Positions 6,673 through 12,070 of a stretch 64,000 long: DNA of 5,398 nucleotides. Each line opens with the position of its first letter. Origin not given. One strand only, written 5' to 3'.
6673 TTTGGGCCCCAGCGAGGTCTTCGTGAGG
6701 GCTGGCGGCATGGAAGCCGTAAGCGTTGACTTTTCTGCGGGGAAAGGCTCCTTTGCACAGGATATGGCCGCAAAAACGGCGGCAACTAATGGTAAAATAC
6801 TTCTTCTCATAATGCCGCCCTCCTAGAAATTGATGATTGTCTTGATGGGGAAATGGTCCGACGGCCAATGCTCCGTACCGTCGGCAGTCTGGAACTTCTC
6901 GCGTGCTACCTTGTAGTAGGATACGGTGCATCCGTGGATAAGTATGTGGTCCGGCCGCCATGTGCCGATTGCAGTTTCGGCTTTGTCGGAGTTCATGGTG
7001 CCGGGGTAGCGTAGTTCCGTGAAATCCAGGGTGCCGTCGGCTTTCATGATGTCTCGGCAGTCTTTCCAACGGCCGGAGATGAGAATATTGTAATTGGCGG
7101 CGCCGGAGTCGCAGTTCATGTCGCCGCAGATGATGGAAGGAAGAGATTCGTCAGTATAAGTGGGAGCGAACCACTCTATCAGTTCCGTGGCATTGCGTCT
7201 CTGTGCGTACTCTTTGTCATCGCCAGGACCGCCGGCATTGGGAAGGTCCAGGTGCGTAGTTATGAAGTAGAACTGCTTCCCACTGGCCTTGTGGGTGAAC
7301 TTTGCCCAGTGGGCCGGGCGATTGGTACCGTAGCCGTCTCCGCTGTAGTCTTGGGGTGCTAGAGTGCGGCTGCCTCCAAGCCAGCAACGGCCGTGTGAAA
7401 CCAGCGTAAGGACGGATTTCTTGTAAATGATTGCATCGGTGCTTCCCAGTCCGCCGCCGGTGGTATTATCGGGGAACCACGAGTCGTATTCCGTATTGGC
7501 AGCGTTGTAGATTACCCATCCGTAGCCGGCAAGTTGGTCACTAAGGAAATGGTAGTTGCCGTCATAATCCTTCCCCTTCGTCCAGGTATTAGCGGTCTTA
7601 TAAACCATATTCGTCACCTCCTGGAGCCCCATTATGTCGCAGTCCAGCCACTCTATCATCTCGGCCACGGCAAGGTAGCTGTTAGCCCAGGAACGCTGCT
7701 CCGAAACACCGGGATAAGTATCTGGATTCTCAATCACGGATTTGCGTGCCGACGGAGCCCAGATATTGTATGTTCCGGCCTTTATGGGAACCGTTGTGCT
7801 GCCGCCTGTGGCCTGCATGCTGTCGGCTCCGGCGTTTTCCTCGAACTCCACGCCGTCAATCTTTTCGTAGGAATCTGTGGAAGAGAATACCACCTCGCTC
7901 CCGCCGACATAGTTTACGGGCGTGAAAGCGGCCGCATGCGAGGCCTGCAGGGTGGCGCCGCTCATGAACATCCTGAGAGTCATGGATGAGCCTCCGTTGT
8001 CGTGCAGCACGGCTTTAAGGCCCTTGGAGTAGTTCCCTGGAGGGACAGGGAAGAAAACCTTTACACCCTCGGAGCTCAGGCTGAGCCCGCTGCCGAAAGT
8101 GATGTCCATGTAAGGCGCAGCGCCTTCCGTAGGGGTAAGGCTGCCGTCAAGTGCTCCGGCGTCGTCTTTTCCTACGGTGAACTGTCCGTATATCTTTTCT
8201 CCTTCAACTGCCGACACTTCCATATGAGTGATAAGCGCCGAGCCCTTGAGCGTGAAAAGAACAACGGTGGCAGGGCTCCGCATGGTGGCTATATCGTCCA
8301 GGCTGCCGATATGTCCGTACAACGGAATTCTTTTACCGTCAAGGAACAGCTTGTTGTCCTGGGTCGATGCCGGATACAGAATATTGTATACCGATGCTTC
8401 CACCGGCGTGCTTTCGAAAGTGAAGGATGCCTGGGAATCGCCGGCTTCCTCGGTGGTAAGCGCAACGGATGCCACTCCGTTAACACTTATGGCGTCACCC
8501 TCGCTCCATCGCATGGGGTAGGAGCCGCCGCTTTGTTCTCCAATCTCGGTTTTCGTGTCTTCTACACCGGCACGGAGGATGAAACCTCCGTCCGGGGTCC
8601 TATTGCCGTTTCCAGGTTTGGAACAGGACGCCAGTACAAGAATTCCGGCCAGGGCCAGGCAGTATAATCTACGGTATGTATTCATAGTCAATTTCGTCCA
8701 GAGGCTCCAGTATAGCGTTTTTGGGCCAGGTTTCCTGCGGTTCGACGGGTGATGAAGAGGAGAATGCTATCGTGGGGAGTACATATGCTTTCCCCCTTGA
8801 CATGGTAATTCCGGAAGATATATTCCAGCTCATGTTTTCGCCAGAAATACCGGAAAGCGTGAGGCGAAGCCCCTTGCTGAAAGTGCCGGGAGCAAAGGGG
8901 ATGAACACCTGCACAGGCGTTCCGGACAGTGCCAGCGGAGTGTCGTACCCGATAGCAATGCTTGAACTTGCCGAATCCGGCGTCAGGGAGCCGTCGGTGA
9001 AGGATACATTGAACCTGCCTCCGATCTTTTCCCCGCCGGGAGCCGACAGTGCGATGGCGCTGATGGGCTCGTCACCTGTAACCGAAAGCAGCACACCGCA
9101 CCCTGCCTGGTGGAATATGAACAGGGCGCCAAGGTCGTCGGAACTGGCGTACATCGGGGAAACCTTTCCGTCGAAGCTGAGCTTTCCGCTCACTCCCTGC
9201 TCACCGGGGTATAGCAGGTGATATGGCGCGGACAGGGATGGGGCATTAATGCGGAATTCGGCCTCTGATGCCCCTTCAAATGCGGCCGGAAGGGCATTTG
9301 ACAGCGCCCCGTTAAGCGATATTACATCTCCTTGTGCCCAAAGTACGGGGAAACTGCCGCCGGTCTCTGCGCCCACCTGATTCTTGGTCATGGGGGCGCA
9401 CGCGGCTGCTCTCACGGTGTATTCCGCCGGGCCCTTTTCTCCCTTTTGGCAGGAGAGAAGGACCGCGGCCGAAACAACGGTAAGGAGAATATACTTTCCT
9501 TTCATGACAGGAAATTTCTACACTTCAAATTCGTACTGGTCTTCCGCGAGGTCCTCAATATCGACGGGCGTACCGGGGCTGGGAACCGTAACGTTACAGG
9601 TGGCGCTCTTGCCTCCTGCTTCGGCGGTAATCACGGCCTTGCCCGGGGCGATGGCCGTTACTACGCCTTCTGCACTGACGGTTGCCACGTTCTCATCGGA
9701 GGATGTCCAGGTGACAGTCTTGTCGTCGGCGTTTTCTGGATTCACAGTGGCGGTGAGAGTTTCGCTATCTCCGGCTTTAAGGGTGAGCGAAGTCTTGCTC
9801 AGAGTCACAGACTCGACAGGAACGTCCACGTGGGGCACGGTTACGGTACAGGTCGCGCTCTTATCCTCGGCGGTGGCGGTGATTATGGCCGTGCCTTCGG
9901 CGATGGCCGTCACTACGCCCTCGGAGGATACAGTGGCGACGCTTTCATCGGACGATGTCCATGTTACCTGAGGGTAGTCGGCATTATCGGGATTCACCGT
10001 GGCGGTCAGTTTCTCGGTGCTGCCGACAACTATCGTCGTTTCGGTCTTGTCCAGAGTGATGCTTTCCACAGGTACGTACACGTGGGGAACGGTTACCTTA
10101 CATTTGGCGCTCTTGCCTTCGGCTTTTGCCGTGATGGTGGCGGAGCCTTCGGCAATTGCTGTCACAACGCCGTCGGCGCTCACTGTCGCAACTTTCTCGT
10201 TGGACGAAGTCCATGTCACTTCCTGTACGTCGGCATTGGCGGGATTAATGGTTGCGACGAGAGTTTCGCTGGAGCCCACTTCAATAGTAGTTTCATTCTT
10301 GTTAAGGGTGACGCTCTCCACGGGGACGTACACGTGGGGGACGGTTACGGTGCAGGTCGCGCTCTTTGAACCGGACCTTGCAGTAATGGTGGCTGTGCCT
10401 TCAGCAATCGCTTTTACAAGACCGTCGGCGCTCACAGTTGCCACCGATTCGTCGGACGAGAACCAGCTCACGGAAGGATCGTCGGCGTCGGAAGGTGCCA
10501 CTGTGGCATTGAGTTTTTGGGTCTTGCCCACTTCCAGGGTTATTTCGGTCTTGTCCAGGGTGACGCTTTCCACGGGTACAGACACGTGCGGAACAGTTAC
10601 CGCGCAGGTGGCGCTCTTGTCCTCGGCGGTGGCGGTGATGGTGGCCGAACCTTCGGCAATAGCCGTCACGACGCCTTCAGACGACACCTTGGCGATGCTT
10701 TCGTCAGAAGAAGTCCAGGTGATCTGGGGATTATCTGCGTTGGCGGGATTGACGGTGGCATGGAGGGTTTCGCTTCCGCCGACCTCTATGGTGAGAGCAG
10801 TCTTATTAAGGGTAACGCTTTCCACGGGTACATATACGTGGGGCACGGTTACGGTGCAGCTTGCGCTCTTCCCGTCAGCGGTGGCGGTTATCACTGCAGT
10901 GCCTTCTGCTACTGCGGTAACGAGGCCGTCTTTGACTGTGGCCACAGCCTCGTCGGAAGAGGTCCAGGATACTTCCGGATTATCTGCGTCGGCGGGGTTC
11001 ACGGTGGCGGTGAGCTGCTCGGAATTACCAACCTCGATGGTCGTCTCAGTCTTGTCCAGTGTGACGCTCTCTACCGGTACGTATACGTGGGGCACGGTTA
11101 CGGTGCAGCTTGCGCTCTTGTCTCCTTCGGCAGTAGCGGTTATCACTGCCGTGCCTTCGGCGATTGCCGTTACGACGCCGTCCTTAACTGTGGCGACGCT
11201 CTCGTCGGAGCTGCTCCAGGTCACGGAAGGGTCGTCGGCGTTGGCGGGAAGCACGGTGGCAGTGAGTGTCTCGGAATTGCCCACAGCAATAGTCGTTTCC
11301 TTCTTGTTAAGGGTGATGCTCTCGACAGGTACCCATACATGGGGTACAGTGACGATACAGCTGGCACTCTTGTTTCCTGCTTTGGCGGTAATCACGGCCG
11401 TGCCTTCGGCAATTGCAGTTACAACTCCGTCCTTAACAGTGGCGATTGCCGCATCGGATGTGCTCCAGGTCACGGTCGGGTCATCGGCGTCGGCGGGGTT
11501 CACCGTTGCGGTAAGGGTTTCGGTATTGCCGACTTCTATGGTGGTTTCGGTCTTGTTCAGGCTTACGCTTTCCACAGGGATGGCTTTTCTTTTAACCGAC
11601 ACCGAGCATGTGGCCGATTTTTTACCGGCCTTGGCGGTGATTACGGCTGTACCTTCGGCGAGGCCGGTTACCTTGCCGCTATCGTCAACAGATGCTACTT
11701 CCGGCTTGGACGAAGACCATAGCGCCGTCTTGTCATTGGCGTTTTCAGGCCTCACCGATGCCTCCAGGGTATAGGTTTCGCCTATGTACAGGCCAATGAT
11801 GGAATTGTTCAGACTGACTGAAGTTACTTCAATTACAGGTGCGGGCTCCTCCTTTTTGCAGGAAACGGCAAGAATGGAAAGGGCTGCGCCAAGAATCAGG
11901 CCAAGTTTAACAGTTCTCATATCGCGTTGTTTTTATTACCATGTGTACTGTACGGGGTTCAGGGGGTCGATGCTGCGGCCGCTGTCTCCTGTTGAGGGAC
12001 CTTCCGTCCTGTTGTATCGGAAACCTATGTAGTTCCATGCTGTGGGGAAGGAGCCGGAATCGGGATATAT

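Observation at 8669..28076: Small YxxP peptides end in the same tail as the operon's lipoproteins: possible donor strands supplied in trans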

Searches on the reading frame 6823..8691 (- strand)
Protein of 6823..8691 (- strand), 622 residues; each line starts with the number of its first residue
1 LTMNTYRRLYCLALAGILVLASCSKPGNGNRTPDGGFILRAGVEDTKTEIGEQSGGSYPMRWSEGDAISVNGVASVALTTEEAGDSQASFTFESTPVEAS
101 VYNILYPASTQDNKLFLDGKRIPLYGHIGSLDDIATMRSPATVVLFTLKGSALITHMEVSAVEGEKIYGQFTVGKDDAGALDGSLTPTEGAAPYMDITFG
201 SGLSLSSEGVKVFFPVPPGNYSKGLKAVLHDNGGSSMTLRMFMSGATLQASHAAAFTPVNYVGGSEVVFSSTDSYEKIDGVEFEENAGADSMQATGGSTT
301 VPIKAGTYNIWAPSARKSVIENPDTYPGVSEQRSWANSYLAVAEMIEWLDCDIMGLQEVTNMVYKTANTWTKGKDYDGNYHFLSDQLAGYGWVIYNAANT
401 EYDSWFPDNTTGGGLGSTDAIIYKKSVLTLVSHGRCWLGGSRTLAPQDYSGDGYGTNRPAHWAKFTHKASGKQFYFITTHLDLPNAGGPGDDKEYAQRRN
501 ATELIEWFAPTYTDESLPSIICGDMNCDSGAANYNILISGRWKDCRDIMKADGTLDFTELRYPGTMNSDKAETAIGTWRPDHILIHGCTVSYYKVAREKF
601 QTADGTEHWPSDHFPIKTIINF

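Call 7: search_protein_families(library=pfam, proteins=[window:6823-8691:-], max_evalue=0.01)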
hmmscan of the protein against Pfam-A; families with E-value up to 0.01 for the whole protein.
window:6823-8691:- (622 aa): 1 family
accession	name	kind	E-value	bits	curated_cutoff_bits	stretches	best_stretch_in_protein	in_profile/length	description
PF03372.29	Exo_endo_phos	-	1.6e-11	44.8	24.5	1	307-613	2-225/225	Endonuclease/Exonuclease/phosphatase family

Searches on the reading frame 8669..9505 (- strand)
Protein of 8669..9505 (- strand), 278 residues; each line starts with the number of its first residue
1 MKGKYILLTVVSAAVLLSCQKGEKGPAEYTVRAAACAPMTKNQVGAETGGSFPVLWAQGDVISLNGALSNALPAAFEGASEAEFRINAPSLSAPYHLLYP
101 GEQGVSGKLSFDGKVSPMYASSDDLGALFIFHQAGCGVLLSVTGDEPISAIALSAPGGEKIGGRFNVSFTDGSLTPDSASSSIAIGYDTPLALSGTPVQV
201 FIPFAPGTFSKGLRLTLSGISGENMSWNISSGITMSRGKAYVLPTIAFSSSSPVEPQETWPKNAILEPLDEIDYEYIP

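Call 7: search_protein_families(library=pfam, proteins=[window:8669-9505:-], max_evalue=0.01)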
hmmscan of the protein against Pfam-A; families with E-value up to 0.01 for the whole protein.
window:8669-9505:- (278 aa): 0 families

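Call 44: find_homologous_proteins(query=window:8669-9505:-, max_evalue=0.00001)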
Query window:8669-9505:- (278 aa): 8 proteins with E <= 0.00001 among 4177 candidates. Only proteins of 152 to 487 residues were searched: fused or split forms outside these lengths cannot appear, so this answer is no evidence that the protein stands alone or is whole; lengths 'longer' or 'shorter' looks for them.
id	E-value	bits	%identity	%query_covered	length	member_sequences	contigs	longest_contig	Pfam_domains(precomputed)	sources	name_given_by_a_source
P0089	1.0e-177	607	100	100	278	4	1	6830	-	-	-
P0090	5.4e-138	477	79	97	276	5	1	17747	-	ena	-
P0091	9.4e-138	476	79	100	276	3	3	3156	-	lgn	-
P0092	4.6e-66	241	47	99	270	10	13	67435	-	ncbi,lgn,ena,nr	ncbi:MAG: hypothetical protein IJQ52_04415 [Bacteroidales bacterium]|nr:hypothetical protein [Bacter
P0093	6.7e-54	201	44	89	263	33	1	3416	-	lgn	-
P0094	6.0e-53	198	45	84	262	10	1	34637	-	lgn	-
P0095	6.2e-52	195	42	89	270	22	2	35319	-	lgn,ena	-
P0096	3.1e-50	189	42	100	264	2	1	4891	-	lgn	-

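Call 53: predict_structure(alignment_id=A3)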
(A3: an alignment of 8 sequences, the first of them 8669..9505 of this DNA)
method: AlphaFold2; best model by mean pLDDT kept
length: 278 residues; sequences in the alignment: 8
mean_pLDDT: 72.4   pTM: 0.73
mean pLDDT of the five models: 72.4, 68.5, 64.0, 63.7, 63.0
residues with pLDDT >= 90: 45; 70-90: 134; 50-70: 53; < 50: 46
segments of 3 or more residues with pLDDT < 50: 16-25, 36-53, 76-78, 252-263, 276-278
pLDDT, mean of each block of 10 residues (from residue 1): 56 47 52 53 30 56 80 55 71 85 75 85 85 85 86 94 92 92 88 78 91 91 84 83 80 38 58 54
secondary structure, 60 per line:
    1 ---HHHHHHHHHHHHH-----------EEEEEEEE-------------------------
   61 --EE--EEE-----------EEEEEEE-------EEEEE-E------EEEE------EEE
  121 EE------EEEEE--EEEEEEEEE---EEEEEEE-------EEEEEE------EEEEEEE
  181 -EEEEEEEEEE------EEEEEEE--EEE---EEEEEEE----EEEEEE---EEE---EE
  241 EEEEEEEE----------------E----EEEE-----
elements in order: H4-16 E28-35 E67-69 E81-87 E95-99 E108-111 E118-122 E129-133 E136-144 E148-154 E162-167 E174-180 E182-191 E198-204 E207-209 E213-219 E224-229 E233-235 E239-248 E270-273

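Call 57: fold_search(model_id=the predicted structure, library=pdb)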
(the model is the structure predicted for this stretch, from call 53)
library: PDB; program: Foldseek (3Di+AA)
matches with E <= 10: 500; with E <= 0.001: 23
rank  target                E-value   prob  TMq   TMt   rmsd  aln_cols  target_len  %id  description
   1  4k4k_B                1.5e-08  1.00  0.47  0.50   7.5       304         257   12  Crystal structure of a putative cell adhesion protein (BACUNI_00621) from Bacteroides uniformis ATCC 8492 at 1.67 A re (released 2013-05-01)
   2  4k4k_A                4.1e-08  1.00  0.49  0.53   6.2       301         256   13  Crystal structure of a putative cell adhesion protein (BACUNI_00621) from Bacteroides uniformis ATCC 8492 at 1.67 A re (released 2013-05-01)
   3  3t2l                  8.1e-08  1.00  0.42  0.42  10.6       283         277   15  Crystal structure of a Putative cell adhesion protein (BF1858) from Bacteroides fragilis NCTC 9343 at 2.33 A resolution (released 2011-08-10)
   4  3sy6_A                1.6e-07  1.00  0.41  0.42   8.2       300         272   13  Crystal structure of a fimbrial protein BF1861 [Bacteroides fragilis NCTC 9343] (BF1861) from Bacteroides fragilis NCT (released 2011-08-24)
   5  3ufi                  1.7e-07  1.00  0.45  0.45   7.1       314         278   12  Crystal structure of a putative cell adhesion protein (BACOVA_04980) from Bacteroides ovatus ATCC 8483 at 2.18 A resolut (released 2011-12-14)
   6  4jg5                  1.7e-07  1.00  0.41  0.36   9.2       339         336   14  Crystal structure of a putative cell adhesion protein (BDI_3519) from Parabacteroides distasonis ATCC 8503 at 2.34 A res (released 2013-03-20)
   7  3sy6_B                2.2e-07  1.00  0.42  0.43   8.0       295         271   12  Crystal structure of a fimbrial protein BF1861 [Bacteroides fragilis NCTC 9343] (BF1861) from Bacteroides fragilis NCT (released 2011-08-24)
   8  3up6_B                2.6e-05  1.00  0.30  0.27   9.7       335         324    9  Crystal structure of a putative cell adhesion protein (BACOVA_04078) from Bacteroides ovatus ATCC 8483 at 2.80 A resol (released 2011-12-21)
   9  4qb7                  2.9e-05  1.00  0.31  0.27  12.2       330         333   12  Crystal structure of a fimbrial protein (BVU_2522) from Bacteroides vulgatus ATCC 8482 at 2.55 A resolution (released 2014-07-02)
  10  5nf4_A                3.8e-05  1.00  0.35  0.33   7.9       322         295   10  The tip fimbrial protein Mfa3 from Porphyromonas gingivalis with C-terminal truncation. (released 2018-02-07)
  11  3up6_A                4.2e-05  1.00  0.30  0.27   9.9       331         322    8  Crystal structure of a putative cell adhesion protein (BACOVA_04078) from Bacteroides ovatus ATCC 8483 at 2.80 A resol (released 2011-12-21)
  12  4dgu_B                4.7e-05  1.00  0.37  0.44   8.4       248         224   11  Crystal structure of a putative cell adhesion protein (BT0320) from Bacteroides thetaiotaomicron VPI-5482 at 2.37 A re (released 2012-02-15)
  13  4dgu_A                6.4e-05  1.00  0.35  0.40   8.2       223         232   10  Crystal structure of a putative cell adhesion protein (BT0320) from Bacteroides thetaiotaomicron VPI-5482 at 2.37 A re (released 2012-02-15)
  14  4h40_B                7.1e-05  1.00  0.48  0.45   9.2       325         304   11  Crystal structure of a putative cell adhesion protein (BF2867) from Bacteroides fragilis NCTC 9343 at 2.57 A resolutio (released 2012-10-03)
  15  6jzk_A                1.1e-04  1.00  0.31  0.26   9.7       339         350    9  Structure of FimA type-1 (FimA1) prepilin of the type V major fimbrium (released 2020-04-15)
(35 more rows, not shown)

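Call 96: search_solved_structures(query=A3, max_evalue=1, show_alignments=3)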
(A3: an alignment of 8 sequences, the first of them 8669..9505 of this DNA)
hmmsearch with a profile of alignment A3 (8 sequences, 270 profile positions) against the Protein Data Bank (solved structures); distinct sequences matched with E-value up to 1: 0.

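Call 100: find_encoding_contigs(protein=P0092, flank=10000, max_places=2)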
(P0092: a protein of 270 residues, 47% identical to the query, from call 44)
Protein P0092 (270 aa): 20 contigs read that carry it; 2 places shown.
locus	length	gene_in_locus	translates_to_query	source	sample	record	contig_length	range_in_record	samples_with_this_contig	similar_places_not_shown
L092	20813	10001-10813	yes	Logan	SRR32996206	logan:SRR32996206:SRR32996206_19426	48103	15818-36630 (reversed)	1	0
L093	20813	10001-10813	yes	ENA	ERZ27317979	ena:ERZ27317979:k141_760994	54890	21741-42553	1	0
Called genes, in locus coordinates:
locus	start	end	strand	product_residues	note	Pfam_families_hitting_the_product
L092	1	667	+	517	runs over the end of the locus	PF14322:SusD-like_3, PF12771:SusD-like_2 (faint), PF07980:SusD_RagB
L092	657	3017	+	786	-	PF19190:BACON_2 (faint), PF13004:BACON (weak)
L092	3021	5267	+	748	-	PF18942:DUF5689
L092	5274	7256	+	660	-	-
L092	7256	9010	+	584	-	PF03372:Exo_endo_phos (weak), PF22669:Exo_endo_phos2 (faint), PF03372:Exo_endo_phos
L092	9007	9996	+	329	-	-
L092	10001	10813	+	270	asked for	-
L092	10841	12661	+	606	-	PF03372:Exo_endo_phos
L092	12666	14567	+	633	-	-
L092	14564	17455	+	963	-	PF03372:Exo_endo_phos, PF14508:GH97_N, PF10566:Glyco_hydro_97, PF14509:GH97_C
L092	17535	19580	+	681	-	PF00933:Glyco_hydro_3, PF01915:Glyco_hydro_3_C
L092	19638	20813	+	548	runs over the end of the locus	-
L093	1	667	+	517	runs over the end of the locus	PF14322:SusD-like_3, PF12771:SusD-like_2 (faint), PF07980:SusD_RagB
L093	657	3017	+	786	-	PF19190:BACON_2 (faint), PF13004:BACON (weak)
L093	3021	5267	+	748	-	PF18942:DUF5689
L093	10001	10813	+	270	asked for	-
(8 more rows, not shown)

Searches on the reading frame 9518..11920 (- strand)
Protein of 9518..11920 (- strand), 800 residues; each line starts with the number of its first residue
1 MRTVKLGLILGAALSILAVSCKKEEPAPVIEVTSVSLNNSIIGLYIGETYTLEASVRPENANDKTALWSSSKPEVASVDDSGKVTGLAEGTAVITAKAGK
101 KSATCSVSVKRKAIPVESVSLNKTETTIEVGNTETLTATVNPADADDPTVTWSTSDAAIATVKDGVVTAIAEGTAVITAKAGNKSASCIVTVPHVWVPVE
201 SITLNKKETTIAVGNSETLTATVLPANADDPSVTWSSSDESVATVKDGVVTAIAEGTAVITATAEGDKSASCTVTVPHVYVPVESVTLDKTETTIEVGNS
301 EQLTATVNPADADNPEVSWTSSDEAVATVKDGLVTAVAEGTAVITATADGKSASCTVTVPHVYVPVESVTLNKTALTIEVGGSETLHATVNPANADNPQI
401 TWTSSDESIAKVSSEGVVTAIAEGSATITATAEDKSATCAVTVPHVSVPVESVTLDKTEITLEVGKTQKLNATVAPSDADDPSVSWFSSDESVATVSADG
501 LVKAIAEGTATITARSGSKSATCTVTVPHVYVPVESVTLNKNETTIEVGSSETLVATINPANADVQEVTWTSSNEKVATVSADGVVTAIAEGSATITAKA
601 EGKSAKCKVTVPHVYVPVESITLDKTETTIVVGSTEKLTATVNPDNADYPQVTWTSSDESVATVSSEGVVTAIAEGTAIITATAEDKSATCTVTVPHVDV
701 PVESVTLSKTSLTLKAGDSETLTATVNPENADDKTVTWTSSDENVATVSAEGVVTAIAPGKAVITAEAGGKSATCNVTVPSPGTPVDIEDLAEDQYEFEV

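Call 7: search_protein_families(library=pfam, proteins=[window:9518-11920:-], max_evalue=0.01)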
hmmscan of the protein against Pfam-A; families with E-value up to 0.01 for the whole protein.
window:9518-11920:- (800 aa): 12 families
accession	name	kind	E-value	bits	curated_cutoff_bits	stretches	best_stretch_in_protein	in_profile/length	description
PF02368.24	Big_2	-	2.6e-153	498.8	22.8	9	449-525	1-79/79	Bacterial Ig-like domain (group 2)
PF22359.2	Big-like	-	2e-65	217.3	27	9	68-110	5-47/48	Bacterial Ig-like domain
PF21461.3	HL_N-beta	-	4.2e-16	58.9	27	1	237-269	18-50/57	Hyaluronate lyase, N-terminal beta-sheet domain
PF21764.3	Invasin_D4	-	2.4e-14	54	27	0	725-762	29-65/88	Invasin, domain 4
PF07679.22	I-set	-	3.2e-11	43.6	23.7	0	458-502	8-49/90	Immunoglobulin I-set domain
PF13927.12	Ig_3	-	7.8e-10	39.6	30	0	201-261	3-62/78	Immunoglobulin domain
PF16640.11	Big_3_5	-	1e-08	36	35.5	0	206-269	3-74/88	Bacterial Ig-like domain (group 3)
PF13888.11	MRF_C2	-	4.1e-08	33.7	23.2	0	505-556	6-57/138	Myelin gene regulatory factor C-terminal domain 2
PF22544.2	HYDIN_VesB_CFA65-like_Ig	-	2.8e-07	31.1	25.5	0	258-311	23-74/100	HYDIN/CFA65/VesB-like, Ig-like domain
PF06280.18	fn3_5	-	5.1e-05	24.4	27.6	0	659-739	23-92/112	Fn3-like domain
PF22095.1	BT_3535-like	-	0.00027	21.4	27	0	539-633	53-146/182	BT_3535-like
PF14777.11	BBIP10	-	0.0024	17.8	26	0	109-126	29-46/64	Cilia BBSome complex subunit 10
